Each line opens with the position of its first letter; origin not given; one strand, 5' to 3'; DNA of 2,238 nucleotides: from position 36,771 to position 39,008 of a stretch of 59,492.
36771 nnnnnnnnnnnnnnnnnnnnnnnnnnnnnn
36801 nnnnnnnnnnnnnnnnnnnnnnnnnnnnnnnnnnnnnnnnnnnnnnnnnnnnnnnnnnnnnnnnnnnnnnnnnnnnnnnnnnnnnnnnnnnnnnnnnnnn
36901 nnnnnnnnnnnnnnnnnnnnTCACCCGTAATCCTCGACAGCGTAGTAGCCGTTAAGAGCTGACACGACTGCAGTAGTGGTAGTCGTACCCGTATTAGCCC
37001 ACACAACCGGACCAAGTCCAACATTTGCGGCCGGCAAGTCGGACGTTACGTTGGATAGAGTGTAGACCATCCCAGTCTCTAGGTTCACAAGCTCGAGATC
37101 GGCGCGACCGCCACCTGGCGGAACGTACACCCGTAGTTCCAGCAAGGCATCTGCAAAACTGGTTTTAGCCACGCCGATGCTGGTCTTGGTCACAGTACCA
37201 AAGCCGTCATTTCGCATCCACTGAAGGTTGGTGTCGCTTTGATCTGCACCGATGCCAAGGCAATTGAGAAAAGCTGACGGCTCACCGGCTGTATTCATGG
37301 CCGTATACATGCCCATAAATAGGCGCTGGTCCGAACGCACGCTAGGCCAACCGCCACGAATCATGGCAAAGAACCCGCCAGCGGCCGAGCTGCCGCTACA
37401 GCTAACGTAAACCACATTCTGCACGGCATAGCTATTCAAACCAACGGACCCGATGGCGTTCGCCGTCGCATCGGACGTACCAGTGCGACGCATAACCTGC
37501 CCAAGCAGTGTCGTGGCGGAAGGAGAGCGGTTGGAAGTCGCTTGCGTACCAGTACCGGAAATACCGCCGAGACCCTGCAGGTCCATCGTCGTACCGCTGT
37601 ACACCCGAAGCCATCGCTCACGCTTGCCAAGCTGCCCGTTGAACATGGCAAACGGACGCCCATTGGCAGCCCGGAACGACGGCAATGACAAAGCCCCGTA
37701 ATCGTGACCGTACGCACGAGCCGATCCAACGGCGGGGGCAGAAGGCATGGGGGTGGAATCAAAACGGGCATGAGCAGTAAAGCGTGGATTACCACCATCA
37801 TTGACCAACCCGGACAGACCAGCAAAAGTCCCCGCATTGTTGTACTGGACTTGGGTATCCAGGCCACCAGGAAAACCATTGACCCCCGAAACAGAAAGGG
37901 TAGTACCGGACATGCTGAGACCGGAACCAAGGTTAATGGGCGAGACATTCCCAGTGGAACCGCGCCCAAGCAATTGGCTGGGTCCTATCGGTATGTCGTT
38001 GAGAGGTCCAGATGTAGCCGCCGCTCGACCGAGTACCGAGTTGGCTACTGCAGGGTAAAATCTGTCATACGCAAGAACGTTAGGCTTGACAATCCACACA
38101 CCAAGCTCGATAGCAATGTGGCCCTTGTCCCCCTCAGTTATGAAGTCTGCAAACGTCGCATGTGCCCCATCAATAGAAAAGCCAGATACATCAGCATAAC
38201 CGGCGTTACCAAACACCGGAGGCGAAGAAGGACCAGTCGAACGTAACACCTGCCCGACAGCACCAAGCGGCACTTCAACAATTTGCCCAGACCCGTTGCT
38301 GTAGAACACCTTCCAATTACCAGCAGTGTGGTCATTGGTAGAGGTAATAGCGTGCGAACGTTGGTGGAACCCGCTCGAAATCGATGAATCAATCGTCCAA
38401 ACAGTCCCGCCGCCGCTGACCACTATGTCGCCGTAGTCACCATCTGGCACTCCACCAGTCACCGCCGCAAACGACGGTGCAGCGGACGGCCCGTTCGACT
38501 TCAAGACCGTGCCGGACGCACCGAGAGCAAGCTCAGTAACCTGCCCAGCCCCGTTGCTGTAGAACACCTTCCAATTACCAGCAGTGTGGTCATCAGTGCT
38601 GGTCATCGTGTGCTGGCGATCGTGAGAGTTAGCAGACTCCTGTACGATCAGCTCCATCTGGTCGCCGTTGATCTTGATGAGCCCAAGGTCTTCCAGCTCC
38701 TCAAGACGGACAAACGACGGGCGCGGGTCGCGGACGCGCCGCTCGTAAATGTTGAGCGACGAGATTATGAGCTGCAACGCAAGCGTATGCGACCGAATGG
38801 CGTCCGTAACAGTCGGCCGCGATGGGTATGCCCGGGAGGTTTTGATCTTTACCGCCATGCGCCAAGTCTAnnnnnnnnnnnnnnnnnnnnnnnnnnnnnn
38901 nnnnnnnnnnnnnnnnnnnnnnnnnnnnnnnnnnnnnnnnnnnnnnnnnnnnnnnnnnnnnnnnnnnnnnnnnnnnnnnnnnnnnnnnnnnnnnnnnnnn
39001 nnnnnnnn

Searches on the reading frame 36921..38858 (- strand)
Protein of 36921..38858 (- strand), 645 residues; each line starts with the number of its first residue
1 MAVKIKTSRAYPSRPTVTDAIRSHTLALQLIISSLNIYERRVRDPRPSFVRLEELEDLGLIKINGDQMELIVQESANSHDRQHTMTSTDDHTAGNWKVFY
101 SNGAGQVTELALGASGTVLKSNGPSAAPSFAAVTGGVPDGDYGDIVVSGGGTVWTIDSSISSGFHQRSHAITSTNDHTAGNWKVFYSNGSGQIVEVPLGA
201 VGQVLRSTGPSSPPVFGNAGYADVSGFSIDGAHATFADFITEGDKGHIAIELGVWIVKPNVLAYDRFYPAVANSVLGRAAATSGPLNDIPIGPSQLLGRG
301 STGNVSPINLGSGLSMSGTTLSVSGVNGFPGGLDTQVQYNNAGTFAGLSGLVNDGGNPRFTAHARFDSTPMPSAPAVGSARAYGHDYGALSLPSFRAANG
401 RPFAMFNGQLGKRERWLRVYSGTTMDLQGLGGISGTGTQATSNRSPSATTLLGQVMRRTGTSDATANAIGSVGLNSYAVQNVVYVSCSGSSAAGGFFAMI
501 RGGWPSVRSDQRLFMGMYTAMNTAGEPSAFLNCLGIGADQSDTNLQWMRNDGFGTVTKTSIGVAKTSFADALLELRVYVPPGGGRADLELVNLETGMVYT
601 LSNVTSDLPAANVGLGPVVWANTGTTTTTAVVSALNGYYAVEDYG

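Call 9: search_protein_families(library=phrogs, proteins=[window:36921-38858:-], max_evalue=0.001)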
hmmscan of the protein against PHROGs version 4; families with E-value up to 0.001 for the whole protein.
window:36921-38858:- (645 aa): 0 families

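Call 38: search_protein_families(library=pfam, proteins=[window:36921-38858:-], max_evalue=0.01)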
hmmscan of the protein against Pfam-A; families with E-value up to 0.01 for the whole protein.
window:36921-38858:- (645 aa): 1 family
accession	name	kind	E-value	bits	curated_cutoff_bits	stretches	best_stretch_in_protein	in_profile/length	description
PF19264.4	DUF5907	-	0.00045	20.8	27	1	292-324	41-74/80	Repeat of unknown function (DUF5907)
